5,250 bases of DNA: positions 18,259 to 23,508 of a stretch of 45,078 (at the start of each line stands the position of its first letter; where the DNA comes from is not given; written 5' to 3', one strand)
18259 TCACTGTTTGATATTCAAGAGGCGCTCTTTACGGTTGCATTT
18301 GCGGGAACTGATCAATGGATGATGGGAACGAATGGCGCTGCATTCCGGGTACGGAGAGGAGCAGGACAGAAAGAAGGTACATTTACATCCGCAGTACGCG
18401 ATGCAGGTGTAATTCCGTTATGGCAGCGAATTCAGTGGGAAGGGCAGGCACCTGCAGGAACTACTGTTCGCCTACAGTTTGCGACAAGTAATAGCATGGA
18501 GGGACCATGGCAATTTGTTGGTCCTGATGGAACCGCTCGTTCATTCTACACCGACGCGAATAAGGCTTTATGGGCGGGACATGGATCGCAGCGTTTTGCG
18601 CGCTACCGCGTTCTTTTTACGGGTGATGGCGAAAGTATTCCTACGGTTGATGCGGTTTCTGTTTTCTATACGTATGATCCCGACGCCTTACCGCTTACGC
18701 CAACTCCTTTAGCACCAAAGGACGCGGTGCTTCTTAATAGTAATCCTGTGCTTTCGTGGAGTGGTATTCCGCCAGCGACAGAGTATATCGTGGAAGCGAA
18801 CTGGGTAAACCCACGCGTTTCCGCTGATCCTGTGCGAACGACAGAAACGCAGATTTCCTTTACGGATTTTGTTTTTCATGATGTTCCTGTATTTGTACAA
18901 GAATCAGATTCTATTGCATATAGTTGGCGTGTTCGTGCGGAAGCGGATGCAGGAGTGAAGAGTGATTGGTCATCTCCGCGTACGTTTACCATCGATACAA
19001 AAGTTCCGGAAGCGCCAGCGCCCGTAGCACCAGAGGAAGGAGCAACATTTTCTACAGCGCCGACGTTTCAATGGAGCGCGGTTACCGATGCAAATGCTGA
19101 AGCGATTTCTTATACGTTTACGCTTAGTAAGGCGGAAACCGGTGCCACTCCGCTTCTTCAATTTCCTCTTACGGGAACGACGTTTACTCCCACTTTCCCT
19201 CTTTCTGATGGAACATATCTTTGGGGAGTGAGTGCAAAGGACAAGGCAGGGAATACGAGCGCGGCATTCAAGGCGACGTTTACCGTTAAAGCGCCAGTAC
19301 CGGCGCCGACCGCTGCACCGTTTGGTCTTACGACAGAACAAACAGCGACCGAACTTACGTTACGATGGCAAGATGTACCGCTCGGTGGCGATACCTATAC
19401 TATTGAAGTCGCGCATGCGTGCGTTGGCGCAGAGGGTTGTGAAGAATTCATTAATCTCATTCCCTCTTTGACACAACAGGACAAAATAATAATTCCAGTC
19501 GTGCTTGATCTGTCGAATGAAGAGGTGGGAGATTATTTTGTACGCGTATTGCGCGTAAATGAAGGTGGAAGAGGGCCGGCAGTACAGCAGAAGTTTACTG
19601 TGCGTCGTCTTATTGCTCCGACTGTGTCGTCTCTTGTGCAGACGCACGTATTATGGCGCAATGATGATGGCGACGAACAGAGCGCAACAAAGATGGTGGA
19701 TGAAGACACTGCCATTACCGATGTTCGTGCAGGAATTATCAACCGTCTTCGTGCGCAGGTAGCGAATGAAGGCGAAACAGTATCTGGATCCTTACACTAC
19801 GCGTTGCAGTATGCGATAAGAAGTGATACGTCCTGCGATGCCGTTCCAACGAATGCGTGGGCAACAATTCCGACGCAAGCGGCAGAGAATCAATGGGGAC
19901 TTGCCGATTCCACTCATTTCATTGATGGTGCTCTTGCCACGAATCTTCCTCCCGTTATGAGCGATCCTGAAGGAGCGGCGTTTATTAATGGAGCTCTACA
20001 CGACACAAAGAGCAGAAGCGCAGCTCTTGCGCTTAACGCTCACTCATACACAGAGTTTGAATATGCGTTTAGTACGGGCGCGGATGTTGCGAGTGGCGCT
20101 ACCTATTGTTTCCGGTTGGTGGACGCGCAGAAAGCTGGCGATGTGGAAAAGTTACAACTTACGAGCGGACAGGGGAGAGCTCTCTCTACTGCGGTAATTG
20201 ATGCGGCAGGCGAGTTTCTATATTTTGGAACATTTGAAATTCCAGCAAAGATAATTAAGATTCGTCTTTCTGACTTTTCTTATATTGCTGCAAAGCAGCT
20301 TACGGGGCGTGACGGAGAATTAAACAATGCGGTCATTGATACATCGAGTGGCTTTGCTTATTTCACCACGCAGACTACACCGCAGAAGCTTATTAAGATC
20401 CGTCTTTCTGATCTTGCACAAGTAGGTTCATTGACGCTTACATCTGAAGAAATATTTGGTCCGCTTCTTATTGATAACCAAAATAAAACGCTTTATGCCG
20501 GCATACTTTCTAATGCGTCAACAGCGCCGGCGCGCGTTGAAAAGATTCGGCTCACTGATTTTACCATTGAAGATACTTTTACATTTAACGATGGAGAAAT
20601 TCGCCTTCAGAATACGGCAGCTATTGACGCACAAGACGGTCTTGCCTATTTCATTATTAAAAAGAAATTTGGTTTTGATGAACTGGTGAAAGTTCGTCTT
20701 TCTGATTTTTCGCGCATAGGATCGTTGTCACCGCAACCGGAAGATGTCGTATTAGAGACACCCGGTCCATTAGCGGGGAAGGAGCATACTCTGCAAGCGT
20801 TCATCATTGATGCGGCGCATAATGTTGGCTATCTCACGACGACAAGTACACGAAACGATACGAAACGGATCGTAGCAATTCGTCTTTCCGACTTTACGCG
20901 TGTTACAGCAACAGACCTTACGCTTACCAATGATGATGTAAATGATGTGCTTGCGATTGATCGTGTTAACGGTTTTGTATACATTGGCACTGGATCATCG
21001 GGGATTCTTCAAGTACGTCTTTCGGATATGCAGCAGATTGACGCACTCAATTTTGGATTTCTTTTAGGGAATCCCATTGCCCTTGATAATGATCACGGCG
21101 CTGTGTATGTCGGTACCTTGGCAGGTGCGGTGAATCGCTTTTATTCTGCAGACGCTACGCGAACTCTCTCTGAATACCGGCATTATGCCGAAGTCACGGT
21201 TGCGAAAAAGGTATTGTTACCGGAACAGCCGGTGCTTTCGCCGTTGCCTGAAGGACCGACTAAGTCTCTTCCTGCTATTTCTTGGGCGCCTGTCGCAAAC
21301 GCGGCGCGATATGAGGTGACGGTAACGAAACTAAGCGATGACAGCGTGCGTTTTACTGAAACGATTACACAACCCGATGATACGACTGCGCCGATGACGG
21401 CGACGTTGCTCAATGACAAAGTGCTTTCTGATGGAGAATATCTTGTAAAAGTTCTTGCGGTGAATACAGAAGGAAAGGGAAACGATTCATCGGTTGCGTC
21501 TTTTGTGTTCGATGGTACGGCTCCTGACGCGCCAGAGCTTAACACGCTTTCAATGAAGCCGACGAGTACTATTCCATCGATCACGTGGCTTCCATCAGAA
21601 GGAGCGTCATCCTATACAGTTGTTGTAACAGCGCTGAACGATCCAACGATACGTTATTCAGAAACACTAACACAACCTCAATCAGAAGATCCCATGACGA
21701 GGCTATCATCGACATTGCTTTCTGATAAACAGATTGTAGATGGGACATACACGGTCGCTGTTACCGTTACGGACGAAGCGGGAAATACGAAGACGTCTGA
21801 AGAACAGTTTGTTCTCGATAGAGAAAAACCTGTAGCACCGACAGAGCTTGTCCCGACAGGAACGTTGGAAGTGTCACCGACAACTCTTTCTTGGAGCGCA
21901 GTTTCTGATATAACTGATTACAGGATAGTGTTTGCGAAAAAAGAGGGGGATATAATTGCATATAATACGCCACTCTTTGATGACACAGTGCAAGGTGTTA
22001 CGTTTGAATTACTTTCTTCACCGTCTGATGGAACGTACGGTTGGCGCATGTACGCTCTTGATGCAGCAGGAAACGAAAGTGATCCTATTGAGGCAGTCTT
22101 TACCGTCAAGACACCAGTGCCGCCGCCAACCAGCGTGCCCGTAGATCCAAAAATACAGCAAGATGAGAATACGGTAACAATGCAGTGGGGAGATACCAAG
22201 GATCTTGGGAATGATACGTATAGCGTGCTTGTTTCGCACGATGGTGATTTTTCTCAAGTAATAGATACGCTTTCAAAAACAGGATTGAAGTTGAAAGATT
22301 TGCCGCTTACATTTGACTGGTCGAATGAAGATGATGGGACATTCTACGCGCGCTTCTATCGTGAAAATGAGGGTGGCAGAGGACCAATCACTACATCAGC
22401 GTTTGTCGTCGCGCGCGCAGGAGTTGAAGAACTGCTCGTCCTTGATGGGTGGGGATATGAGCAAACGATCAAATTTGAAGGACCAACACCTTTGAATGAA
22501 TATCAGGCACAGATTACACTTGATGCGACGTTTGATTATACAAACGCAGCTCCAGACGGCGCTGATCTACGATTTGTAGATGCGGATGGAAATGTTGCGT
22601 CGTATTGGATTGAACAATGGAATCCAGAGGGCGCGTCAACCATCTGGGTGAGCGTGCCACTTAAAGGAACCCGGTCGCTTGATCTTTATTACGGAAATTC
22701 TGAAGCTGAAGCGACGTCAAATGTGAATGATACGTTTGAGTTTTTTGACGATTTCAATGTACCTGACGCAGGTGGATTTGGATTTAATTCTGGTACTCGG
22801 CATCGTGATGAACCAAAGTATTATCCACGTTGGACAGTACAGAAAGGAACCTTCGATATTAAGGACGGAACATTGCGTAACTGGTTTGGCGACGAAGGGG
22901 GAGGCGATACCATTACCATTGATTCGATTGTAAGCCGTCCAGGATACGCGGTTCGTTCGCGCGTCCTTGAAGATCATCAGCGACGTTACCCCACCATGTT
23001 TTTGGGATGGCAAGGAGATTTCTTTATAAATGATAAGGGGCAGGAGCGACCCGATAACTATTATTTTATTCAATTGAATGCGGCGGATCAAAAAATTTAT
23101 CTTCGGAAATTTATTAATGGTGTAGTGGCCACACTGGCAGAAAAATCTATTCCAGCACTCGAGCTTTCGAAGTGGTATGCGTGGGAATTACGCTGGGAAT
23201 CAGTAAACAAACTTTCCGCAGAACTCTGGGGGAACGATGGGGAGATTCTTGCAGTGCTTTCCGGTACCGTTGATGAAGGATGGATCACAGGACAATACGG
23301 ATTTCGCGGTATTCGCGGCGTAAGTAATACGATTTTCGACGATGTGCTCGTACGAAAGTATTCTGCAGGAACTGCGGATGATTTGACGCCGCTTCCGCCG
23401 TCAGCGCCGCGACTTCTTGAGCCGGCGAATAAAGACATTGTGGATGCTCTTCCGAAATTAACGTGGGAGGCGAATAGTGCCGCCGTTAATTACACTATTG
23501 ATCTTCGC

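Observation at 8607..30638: Three translationally coupled giant ORFs (7,347 codons, 22 kb) forming one surface-protein operon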

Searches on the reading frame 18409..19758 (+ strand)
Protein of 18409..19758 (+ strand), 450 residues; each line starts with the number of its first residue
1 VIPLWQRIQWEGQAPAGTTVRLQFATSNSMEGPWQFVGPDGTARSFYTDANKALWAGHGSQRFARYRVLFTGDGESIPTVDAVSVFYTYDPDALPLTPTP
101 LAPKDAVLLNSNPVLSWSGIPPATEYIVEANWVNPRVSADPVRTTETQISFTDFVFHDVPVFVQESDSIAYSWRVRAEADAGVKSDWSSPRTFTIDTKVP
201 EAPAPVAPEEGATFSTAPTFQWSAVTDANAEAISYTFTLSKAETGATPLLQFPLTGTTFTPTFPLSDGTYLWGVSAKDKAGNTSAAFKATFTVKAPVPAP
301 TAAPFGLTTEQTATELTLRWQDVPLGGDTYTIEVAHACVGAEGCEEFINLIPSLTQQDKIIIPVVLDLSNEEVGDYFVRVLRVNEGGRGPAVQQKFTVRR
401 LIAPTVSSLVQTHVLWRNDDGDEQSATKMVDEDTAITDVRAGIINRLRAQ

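Call 16: search_protein_families(library=pfam, proteins=[window:18409-19758:+], max_evalue=0.05)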
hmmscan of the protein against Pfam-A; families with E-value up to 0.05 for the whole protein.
window:18409-19758:+ (450 aa): 2 families
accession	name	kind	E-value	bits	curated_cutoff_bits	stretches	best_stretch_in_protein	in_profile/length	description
PF19077.6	Big_13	-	1.2e-08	35.8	27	1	210-293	21-100/102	Bacterial Ig-like domain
PF25788.1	Ig_Rha78A_N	-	0.0018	18.9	27.4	0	170-194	76-100/105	Rha78A-like, N-terminal immunoglobulin domain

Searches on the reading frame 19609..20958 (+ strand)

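Call 16: search_protein_families(library=pfam, proteins=[window:19609-20958:+], max_evalue=0.05)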
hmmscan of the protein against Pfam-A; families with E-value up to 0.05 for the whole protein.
window:19609-20958:+ (450 aa): 1 family
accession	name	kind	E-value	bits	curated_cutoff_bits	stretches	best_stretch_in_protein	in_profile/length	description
PF13162.11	DUF3997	-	0.019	15.7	25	0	210-240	30-59/107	Protein of unknown function (DUF3997)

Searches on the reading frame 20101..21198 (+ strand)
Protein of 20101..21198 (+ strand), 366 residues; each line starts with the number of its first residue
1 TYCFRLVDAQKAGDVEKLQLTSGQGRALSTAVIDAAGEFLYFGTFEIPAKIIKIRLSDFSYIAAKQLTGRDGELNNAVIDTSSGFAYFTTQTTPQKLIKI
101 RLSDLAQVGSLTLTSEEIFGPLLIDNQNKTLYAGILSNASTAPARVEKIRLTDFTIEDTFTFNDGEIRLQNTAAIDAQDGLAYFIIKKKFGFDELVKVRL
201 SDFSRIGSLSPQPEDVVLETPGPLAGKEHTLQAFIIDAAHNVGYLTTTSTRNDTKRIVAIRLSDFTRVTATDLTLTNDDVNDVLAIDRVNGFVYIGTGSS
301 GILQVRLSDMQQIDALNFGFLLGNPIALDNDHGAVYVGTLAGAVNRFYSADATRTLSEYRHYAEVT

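Call 91: predict_structure(protein=window:20101-21198:+)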
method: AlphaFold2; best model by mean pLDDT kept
length: 366 residues; sequences in the alignment: 1
mean_pLDDT: 34.9   pTM: 0.20
mean pLDDT of the five models: 34.9, 33.3, 32.2, 31.3, 30.4
residues with pLDDT >= 90: 0; 70-90: 0; 50-70: 3; < 50: 363
segments of 3 or more residues with pLDDT < 50: 1-40, 42-50, 54-366
pLDDT, mean of each block of 10 residues (from residue 1): 31 35 37 43 45 44 33 41 43 43 35 32 38 38 38 31 25 34 36 35 27 25 26 26 28 31 30 33 41 44 42 36 37 36 31 33 26
secondary structure, 60 per line:
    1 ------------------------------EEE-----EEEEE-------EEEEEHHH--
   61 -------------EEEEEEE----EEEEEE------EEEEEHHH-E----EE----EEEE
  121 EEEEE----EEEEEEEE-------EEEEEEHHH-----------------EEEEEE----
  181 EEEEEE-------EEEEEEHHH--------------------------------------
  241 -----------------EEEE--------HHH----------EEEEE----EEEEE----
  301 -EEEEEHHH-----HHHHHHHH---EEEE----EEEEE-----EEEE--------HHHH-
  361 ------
elements in order: E31-33 E39-43 E51-55 E74-80 E85-90 E97-101 E117-125 E130-137 E145-150 E171-176 E181-186 E194-199 E258-261 E283-287 E292-296 E302-306 H315-322 E326-329 E334-338 E344-347 H356-359

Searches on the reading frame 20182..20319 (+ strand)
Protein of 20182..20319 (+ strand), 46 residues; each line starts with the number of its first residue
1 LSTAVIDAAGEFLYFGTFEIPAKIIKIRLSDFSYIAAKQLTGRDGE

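Call 93: search_solved_structures(query=A5, max_evalue=10)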
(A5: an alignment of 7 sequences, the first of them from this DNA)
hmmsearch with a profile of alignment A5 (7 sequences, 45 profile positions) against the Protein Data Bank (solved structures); distinct sequences matched with E-value up to 10: 5.
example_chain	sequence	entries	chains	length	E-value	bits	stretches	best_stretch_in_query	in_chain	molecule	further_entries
2qe8_A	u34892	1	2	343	0.097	15.6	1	2-44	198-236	Uncharacterized protein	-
6s5j_A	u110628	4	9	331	0.35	13.8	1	3-27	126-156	Strictosidine synthase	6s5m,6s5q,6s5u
4czv_A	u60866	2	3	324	0.75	12.7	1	2-22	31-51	PAB-DEPENDENT POLY(A)-SPECIFIC RIBONUCLEASE SUBUNIT PAN2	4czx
4czy_A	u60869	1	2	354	0.86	12.5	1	2-22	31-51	PAB-DEPENDENT POLY(A)-SPECIFIC RIBONUCLEASE SUBUNIT PAN2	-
1u0q_A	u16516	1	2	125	1.3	12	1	3-15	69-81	immunoglobulin heavy chain variable domain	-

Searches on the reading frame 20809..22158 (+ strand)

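Call 16: search_protein_families(library=pfam, proteins=[window:20809-22158:+], max_evalue=0.05)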
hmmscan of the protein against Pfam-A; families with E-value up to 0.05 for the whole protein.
window:20809-22158:+ (450 aa): 13 families
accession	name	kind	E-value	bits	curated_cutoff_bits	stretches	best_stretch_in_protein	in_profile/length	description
PF19077.6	Big_13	-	1.3e-12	48.5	27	1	305-337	68-101/102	Bacterial Ig-like domain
PF00041.27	fn3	-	9.3e-06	26.2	25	1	157-230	18-81/84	Fibronectin type III domain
PF12245.14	Big_3_2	-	2.9e-05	24.7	23.3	1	308-337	92-121/122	Bacterial Ig-like domain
PF13754.12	Big_3_4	-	0.00024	21.4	27.3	0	206-234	31-57/106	Domain of unknown function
PF13860.13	FlgD_ig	-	0.0016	18.8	27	0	259-322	15-77/79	FlgD Ig-like domain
PF00801.26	PKD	-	0.0019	18.6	23.5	0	312-329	57-74/80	PKD domain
PF13750.12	Big_3_3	-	0.0032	17.6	27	0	313-335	123-145/157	Bacterial Ig-like domain (group 3)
PF18981.6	InlK_D3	-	0.0041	17.6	25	0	311-329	49-67/75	Internalin K domain (D3/D4)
PF24421.1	Ig_J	-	0.0048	17.4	29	0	167-232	42-99/104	Tip attachment protein J, Ig-like domain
PF15418.12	DUF4625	-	0.0053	17.5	27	0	308-332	102-126/131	Domain of unknown function (DUF4625)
PF07495.19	Y_Y_Y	-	0.016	15.6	26.6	0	206-234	35-62/65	Y_Y_Y domain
PF05345.18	He_PIG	-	0.04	14.8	24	0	306-329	65-88/96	Putative Ig domain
PF18911.6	PKD_4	-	0.045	14.2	27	0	311-331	59-79/85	PKD domain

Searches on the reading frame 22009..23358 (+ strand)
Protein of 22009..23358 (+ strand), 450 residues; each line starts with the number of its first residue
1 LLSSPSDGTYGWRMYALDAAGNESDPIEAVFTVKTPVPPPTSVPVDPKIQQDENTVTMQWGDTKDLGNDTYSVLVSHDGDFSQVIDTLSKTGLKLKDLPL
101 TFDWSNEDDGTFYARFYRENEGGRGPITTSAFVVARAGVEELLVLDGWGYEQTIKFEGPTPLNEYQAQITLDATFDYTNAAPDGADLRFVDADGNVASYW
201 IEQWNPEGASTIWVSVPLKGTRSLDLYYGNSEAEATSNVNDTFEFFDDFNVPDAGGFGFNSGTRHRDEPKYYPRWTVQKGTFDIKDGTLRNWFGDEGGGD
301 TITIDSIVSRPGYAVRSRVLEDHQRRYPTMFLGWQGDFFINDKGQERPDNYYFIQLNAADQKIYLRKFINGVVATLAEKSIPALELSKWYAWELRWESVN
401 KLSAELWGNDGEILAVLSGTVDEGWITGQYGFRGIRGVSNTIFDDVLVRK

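Call 16: search_protein_families(library=pfam, proteins=[window:22009-23358:+], max_evalue=0.05)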
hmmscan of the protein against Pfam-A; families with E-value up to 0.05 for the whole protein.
window:22009-23358:+ (450 aa): 1 family
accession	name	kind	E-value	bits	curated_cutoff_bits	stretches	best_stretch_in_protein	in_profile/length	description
PF10102.14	DUF2341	-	7e-20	71.7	23.4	1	183-250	1-72/84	Domain of unknown function (DUF2341)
